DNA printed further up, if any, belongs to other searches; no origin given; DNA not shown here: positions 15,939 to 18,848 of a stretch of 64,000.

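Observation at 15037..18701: Cytochrome-bd-like (CydA/CydA') membrane pair fused to a seven-CXXCH multihaem cytochrome c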

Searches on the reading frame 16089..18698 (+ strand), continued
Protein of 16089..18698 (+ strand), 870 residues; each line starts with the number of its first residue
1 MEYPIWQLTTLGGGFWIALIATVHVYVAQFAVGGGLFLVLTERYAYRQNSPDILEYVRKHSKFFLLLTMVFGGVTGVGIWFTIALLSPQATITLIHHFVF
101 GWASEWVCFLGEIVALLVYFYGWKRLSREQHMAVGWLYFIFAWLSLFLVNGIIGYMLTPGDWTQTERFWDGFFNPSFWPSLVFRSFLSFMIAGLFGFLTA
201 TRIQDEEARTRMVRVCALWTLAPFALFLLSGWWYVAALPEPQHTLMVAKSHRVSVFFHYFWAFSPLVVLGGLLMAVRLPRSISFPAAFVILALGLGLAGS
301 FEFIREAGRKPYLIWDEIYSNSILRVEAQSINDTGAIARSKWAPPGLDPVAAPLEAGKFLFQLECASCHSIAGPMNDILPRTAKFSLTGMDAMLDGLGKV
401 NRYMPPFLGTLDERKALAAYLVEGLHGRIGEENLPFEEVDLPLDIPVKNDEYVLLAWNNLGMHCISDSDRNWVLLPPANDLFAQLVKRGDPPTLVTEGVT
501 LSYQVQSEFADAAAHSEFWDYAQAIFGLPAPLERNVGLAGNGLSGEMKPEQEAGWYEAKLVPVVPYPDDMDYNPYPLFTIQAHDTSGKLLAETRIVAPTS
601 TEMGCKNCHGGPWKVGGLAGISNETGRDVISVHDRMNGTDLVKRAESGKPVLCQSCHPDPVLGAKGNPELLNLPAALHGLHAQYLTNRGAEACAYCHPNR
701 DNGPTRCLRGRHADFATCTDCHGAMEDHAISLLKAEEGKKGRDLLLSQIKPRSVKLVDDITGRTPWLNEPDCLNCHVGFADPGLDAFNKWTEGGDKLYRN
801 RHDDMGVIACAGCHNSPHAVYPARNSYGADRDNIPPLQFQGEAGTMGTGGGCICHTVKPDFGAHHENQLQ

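Call 10: search_solved_structures(query=window:16089-18698:+, max_evalue=0.01, show_alignments=3)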
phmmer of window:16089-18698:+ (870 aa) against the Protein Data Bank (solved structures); distinct sequences matched with E-value up to 0.01: 1.
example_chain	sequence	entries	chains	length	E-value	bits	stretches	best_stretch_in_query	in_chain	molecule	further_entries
5doq_A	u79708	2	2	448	0.0018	19.3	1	19-160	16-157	Bd-type quinol oxidase subunit I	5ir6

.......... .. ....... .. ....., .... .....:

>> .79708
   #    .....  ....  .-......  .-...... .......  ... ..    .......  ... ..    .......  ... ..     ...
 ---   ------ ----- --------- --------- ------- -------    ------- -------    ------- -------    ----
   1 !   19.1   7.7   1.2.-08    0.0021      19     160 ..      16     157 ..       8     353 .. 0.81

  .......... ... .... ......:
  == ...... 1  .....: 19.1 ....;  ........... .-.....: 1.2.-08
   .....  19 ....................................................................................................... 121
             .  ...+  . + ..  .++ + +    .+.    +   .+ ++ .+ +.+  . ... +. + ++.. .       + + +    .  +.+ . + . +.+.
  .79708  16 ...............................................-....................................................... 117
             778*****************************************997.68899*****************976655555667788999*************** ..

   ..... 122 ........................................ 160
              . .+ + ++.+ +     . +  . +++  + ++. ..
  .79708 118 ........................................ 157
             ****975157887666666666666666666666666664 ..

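Call 12: find_encoding_contigs(protein=P0017, flank=6000, max_places=2)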
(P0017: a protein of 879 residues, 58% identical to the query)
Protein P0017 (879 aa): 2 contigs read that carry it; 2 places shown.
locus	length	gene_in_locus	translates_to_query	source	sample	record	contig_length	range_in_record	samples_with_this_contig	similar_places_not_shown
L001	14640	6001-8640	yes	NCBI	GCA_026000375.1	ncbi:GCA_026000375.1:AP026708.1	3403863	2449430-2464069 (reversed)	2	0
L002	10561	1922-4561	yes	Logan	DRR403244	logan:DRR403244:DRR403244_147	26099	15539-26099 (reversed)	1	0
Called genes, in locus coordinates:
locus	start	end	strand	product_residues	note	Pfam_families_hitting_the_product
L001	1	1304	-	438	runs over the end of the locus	PF01077:NIR_SIR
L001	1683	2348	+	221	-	PF03692:CxxCxxCC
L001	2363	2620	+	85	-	-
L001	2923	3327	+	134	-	PF00072:Response_reg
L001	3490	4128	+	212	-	-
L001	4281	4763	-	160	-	PF10754:DUF2569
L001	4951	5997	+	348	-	-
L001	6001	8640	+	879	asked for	PF01654:Cyt_bd_oxida_I, PF14522:Cytochrome_C7 (faint), PF22113:Mtrc-MtrF_II-IV_dom (weak)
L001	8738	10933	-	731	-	PF00141:peroxidase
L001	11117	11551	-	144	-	PF01475:FUR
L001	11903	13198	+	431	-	PF13187:Fer4_9 (faint), PF13237:Fer4_10 (weak), PF13183:Fer4_8, PF13484:Fer4_16 (weak), PF13534:Fer4_17, PF02754:CCG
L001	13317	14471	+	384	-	PF00465:Fe-ADH, PF13685:Fe-ADH_2 (weak), PF25137:ADH_Fe_C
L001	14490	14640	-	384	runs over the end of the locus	PF01757:Acyl_transf_3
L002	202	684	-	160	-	PF10754:DUF2569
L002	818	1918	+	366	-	-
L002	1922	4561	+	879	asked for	PF01654:Cyt_bd_oxida_I, PF14522:Cytochrome_C7 (faint), PF22113:Mtrc-MtrF_II-IV_dom (weak)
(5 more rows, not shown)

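Call 13: find_encoding_contigs(protein=P0087, flank=6000, max_places=2)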
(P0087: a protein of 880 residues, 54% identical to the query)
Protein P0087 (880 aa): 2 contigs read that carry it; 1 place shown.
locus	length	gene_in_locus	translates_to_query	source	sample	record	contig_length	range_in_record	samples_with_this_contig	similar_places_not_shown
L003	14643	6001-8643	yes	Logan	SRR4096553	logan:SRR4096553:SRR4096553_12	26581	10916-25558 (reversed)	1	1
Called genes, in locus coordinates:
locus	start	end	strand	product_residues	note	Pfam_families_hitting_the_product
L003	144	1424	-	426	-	PF07690:MFS_1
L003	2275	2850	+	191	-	PF01923:Cob_adeno_trans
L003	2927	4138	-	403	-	PF00291:PALP, PF01842:ACT (faint)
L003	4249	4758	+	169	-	PF18967:PycTM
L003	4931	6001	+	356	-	-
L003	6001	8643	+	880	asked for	PF01654:Cyt_bd_oxida_I, PF14522:Cytochrome_C7 (faint), PF22113:Mtrc-MtrF_II-IV_dom (faint)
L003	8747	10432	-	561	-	PF00528:BPD_transp_1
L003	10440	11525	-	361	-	PF00005:ABC_tran, PF13304:AAA_21 (faint), PF08402:TOBE_2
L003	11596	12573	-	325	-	PF13531:SBP_bac_11, PF01547:SBP_bac_1 (weak), PF13343:SBP_bac_6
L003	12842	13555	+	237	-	PF04452:Methyltrans_RNA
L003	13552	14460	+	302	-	PF00892:EamA, PF06027:SLC35F, PF00892:EamA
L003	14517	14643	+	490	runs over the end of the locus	PF00672:HAMP, PF00512:HisKA, PF02518:HATPase_c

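Call 14: find_encoding_contigs(protein=P0070, flank=6000, max_places=2)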
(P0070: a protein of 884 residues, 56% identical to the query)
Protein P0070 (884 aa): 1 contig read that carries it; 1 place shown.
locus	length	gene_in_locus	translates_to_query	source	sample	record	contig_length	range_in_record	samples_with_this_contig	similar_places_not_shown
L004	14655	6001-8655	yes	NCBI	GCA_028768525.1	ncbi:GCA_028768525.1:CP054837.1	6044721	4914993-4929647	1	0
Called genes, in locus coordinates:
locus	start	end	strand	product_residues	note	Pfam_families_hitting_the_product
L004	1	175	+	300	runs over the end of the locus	PF02567:PhzC-PhzF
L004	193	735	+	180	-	PF13563:2_5_RNA_ligase2 (weak)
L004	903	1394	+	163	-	-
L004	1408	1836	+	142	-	-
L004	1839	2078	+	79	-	-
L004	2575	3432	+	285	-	PF02085:Cytochrom_CIII, PF14522:Cytochrome_C7 (faint), PF14537:Cytochrom_c3_2 (faint), PF02085:Cytochrom_CIII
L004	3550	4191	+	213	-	PF01712:dNK, PF02223:Thymidylate_kin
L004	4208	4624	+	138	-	PF12953:DUF3842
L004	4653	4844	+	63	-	PF10133:CooT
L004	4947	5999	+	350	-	-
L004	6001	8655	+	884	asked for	PF01654:Cyt_bd_oxida_I (weak), PF14522:Cytochrome_C7 (faint), PF13442:Cytochrome_CBB3, PF14537:Cytochrom_c3_2 (faint), PF22113:Mtrc-MtrF_II-IV_dom (faint)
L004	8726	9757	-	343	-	PF01582:TIR (faint), PF13676:TIR_2, PF00012:HSP70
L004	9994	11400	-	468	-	PF14691:Fer4_20, PF01262:AlaDh_PNT_C (faint), PF13738:Pyr_redox_3 (faint), PF07992:Pyr_redox_2, PF00070:Pyr_redox (weak)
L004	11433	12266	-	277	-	PF00175:NAD_binding_1 (weak), PF10418:DHODB_Fe-S_bind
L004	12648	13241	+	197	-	PF01346:FKBP_N, PF00254:FKBP_C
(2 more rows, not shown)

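Call 27: find_related_loci(query=A1, collection=genome_contigs, flank=8000)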
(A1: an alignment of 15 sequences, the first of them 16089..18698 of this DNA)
Query A1 (870 aa) in genome_contigs; peptide patterns used: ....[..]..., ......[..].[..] (x = any residue, [..] = any of these).
600 stretches matched a pattern (row limit reached: there are more); 593 encode a relative of the query (tblastn E <= 1e-3); the best 80 are kept; 80 distinct loci.
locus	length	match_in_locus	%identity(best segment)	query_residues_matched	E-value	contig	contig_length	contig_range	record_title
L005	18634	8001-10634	61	1-870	0e+0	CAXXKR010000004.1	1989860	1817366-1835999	MAG: Desulfovibrionaceae bacterium isolate 13a355c6-41d9-40ac-acd2-aad2d687202c genome assembly, contig: contig_4, whole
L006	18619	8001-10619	57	1-865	0e+0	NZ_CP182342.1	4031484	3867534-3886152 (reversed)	MAG: Pseudodesulfovibrio sp. isolate Pygsuia-isolate-1 chromosome, complete genome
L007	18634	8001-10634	55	1-870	0e+0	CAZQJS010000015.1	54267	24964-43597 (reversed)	MAG TPA_asm: uncultured Desulfobacterales bacterium isolate binchicken_co67_68 genome assembly, contig: NODE_490_length_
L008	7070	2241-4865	59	1-866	0e+0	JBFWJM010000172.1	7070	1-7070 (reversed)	MAG: Desulfovibrionaceae bacterium isolate CA_2019_NHSR_19 NODE_21943_length_7070_cov_3.292381_NHSR, whole genome shotgu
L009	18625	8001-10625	55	1-869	0e+0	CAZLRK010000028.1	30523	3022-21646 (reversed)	MAG TPA_asm: uncultured Desulfobacterales bacterium isolate SRP077602_co2_250 genome assembly, contig: NODE_2247_length_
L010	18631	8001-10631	55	1-870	0e+0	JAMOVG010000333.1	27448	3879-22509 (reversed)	MAG: Desulfobacteraceae bacterium isolate PIR-30_metabat1_scaf2bin.094 PIR-30_scaffold_554_c1, whole genome shotgun sequ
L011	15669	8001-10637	54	1-870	0e+0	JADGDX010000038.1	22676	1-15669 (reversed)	MAG: Desulfuromusa sp. isolate BB21 NODE_38_length_22676_cov_7.131731, whole genome shotgun sequence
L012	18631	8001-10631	56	1-865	0e+0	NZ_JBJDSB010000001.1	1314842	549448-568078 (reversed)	Desulfobaculum sp. SPO524 1, whole genome shotgun sequence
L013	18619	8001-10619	55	1-869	0e+0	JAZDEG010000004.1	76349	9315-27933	MAG: Pseudomonadota bacterium isolate MEGAHIT-group-0.128 k141_17111148, whole genome shotgun sequence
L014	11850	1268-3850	54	1-856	0e+0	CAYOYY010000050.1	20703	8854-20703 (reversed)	MAG TPA_asm: uncultured Desulfobacula sp. isolate binchicken_co67_36 genome assembly, contig: NODE_2574_length_20703_cov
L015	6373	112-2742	55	1-870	0e+0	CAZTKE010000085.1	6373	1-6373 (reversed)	MAG TPA_asm: uncultured Desulfovibrionales bacterium isolate binchicken_co92_40 genome assembly, contig: NODE_3384_lengt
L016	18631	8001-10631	52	1-869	0e+0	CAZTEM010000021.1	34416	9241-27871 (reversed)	MAG TPA_asm: uncultured Desulfobacterales bacterium isolate binchicken_co67_180 genome assembly, contig: NODE_1155_lengt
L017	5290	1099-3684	55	1-856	0e+0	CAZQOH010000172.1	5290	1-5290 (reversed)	MAG TPA_asm: uncultured Desulfobacterales bacterium isolate SRP200020_co1_95 genome assembly, contig: NODE_20797_length_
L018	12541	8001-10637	54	1-870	0e+0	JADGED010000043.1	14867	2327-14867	MAG: Desulfuromonadaceae bacterium isolate BB27 NODE_43_length_14867_cov_3.856389, whole genome shotgun sequence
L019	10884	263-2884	55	1-870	0e+0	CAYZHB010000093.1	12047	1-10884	MAG TPA_asm: uncultured Desulfobacterales bacterium isolate SRP141376_co1_319 genome assembly, contig: NODE_10062_length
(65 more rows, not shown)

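Call 41: predict_structure(alignment_id=A5)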
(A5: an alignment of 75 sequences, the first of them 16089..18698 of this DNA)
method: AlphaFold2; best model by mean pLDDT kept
length: 870 residues; sequences in the alignment: 75
mean_pLDDT: 88.6   pTM: 0.85
mean pLDDT of the five models: 88.6, 88.6, 87.5, 85.2, 84.1
residues with pLDDT >= 90: 519; 70-90: 302; 50-70: 40; < 50: 9
segments of 3 or more residues with pLDDT < 50: 4-12
pLDDT, mean of each block of 10 residues (from residue 1): 48 62 80 91 94 92 83 76 74 88 92 93 93 95 94 91 91 95 95 92 92 94 95 91 76 82 95 90 93 92 83 89 91 94 92 97 85 82 91 91 88 97 91 86 90 92 88 92 94 93 97 94 93 95 97 92 94 95 96 95 86 88 91 87 94 90 87 94 92 89 87 83 91 94 91 91 84 67 72 82 87 87 92 93 80 81 72
secondary structure, 60 per line:
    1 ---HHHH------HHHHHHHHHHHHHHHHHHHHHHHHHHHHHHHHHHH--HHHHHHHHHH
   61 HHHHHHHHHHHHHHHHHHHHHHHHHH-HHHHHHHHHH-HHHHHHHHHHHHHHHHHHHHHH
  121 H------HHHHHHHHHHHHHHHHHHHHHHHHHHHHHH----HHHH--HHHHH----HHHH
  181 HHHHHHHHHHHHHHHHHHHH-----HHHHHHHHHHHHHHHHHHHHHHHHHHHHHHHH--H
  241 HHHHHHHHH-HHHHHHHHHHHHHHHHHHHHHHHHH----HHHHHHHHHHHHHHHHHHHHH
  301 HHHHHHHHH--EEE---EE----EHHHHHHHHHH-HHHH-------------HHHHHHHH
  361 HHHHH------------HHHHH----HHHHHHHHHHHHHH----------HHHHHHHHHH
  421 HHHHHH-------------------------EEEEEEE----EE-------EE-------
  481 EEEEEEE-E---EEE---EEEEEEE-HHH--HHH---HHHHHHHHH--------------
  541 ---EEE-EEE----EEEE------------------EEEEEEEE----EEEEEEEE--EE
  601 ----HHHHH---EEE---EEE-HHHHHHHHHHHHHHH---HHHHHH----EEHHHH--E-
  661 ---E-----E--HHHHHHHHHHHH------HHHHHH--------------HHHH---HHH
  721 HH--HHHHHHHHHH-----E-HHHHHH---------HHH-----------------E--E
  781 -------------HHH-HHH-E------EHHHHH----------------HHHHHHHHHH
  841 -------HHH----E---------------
elements in order (helices of 4 or more, strands of 3 or more residues): H4-7 H14-48 H51-86 H88-97 H99-121 H128-157 H162-165 H168-172 H177-200 H206-237 H240-249 H251-275 H280-309 E312-314 H325-334 H336-339 H353-365 H378-382 H387-400 H411-426 E452-458 E481-487 E493-495 E499-505 H518-526 E544-546 E548-550 E555-558 E577-584 E589-596 H605-609 E613-615 E619-621 H623-637 H641-646 H653-656 H673-684 H691-696 H711-714 H718-722 H725-734 H742-747 H810-814 H831-840

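Call 47: fold_search(model_id=the predicted structure, library=pdb)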
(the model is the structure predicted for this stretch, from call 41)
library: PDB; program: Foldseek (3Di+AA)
matches with E <= 10: 763; with E <= 0.001: 15
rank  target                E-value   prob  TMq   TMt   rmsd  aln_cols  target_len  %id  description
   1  9r2g_A                1.1e-07  1.00  0.31  0.69   4.2       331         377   16  Cytochrome bd II oxidase qOR-2 type from Mycobacterium smegmatis (released 2026-03-04)
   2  7oy2_C                1.7e-07  1.00  0.31  0.57   6.3       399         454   16  High resolution structure of cytochrome bd-II oxidase from E. coli (released 2021-12-15)
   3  6rx4_A                3.5e-07  1.00  0.29  0.51   6.9       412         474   15  THE STRUCTURE OF BD OXIDASE FROM ESCHERICHIA COLI (released 2019-11-20)
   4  6rko_A                7.2e-07  1.00  0.30  0.56   6.2       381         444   16  Cryo-EM structure of the E. coli cytochrome bd-I oxidase at 2.68 A resolution (released 2019-10-16)
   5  7d5i_A                8.2e-07  1.00  0.31  0.59   4.1       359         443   16  Structure of Mycobacterium smegmatis bd complex in the apo-form. (released 2021-06-23)
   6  8b4o_A                1.0e-06  1.00  0.31  0.57   4.7       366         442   14  Cryo-EM structure of cytochrome bd oxidase from C. glutamicum (released 2022-12-28)
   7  5doq_A                1.1e-06  1.00  0.31  0.60   3.8       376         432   14  The structure of bd oxidase from Geobacillus thermodenitrificans (released 2016-05-04)
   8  9fka_A                1.3e-06  1.00  0.31  0.57   3.8       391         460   14  Cryo-EM structure of the reduced cytochrome bd oxidase from M. tuberculosis (released 2025-02-12)
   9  7nkz_A                1.5e-06  1.00  0.31  0.57   4.1       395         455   14  Cryo-EM structure of the cytochrome bd oxidase from M. tuberculosis at 2.5 A resolution (released 2021-09-22)
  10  7ose_A                5.8e-06  1.00  0.31  0.52   5.6       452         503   14  cytochrome bd-II type oxidase with bound aurachin D (released 2021-11-17)
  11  6rx4_B                8.1e-05  1.00  0.23  0.47   7.7       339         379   15  THE STRUCTURE OF BD OXIDASE FROM ESCHERICHIA COLI (released 2019-11-20)
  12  7oy2_B                3.8e-04  1.00  0.24  0.50   6.7       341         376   14  High resolution structure of cytochrome bd-II oxidase from E. coli (released 2021-12-15)
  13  6rko_B                4.8e-04  1.00  0.24  0.48   6.7       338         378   14  Cryo-EM structure of the E. coli cytochrome bd-I oxidase at 2.68 A resolution (released 2019-10-16)
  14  9r2g_D                5.9e-04  1.00  0.27  0.64   4.5       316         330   14  Cytochrome bd II oxidase qOR-2 type from Mycobacterium smegmatis (released 2026-03-04)
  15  7d5i_B                6.2e-04  1.00  0.24  0.55   5.6       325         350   13  Structure of Mycobacterium smegmatis bd complex in the apo-form. (released 2021-06-23)
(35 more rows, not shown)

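Call 52: find_encoding_contigs(protein=P0001, flank=5000, max_places=3)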
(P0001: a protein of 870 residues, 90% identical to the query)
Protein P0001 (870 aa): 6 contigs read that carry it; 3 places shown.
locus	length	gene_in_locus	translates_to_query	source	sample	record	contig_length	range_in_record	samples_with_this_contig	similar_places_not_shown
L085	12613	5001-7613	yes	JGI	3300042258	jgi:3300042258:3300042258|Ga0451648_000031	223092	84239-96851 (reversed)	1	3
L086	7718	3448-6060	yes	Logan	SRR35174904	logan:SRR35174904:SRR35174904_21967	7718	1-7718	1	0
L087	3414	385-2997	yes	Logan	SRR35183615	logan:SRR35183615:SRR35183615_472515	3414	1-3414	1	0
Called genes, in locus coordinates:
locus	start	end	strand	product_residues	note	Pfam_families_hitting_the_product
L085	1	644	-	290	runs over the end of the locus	PF00763:THF_DHG_CYH, PF02882:THF_DHG_CYH_C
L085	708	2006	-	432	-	PF03952:Enolase_N, PF00113:Enolase_C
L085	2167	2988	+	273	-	-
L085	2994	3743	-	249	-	PF03309:Pan_kinase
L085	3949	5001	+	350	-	-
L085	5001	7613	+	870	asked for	PF01654:Cyt_bd_oxida_I, PF14522:Cytochrome_C7 (faint), PF22113:Mtrc-MtrF_II-IV_dom (faint)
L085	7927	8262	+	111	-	PF07411:DUF1508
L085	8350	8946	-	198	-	PF01965:DJ-1_PfpI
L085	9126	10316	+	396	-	PF00155:Aminotran_1_2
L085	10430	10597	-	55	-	-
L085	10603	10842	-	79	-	-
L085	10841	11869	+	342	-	PF00126:HTH_1, PF03466:LysR_substrate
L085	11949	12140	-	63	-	-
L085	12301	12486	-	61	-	-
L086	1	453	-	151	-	?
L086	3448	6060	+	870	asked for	PF01654:Cyt_bd_oxida_I, PF14522:Cytochrome_C7 (faint), PF22113:Mtrc-MtrF_II-IV_dom (faint)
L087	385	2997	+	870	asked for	PF01654:Cyt_bd_oxida_I, PF14522:Cytochrome_C7 (faint), PF22113:Mtrc-MtrF_II-IV_dom (faint)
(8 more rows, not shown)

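Call 62: find_encoding_contigs(protein=P0039, flank=6000, max_places=1)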
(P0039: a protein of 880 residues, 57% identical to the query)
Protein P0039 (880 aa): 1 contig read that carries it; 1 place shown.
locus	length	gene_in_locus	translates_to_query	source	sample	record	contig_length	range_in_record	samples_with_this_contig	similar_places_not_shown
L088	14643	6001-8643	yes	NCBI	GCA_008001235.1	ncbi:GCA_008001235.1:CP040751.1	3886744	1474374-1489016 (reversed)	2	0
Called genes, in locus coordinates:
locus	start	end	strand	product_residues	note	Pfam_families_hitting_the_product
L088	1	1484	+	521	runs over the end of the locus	PF00005:ABC_tran, PF13304:AAA_21 (faint), PF00005:ABC_tran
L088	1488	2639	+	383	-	PF02653:BPD_transp_2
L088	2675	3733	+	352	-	PF00532:Peripla_BP_1 (weak), PF13407:Peripla_BP_4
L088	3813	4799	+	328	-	PF02685:Glucokinase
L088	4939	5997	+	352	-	-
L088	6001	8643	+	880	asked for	PF01654:Cyt_bd_oxida_I, PF14522:Cytochrome_C7 (faint)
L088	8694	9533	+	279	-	PF20240:DUF6597 (weak), PF12833:HTH_18, PF00165:HTH_AraC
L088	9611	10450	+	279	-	PF13489:Methyltransf_23, PF13847:Methyltransf_31 (weak), PF08241:Methyltransf_11, PF08242:Methyltransf_12, PF13649:Methyltransf_25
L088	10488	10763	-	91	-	-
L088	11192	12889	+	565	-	PF20172:DUF6538, PF00589:Phage_integrase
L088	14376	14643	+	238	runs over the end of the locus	-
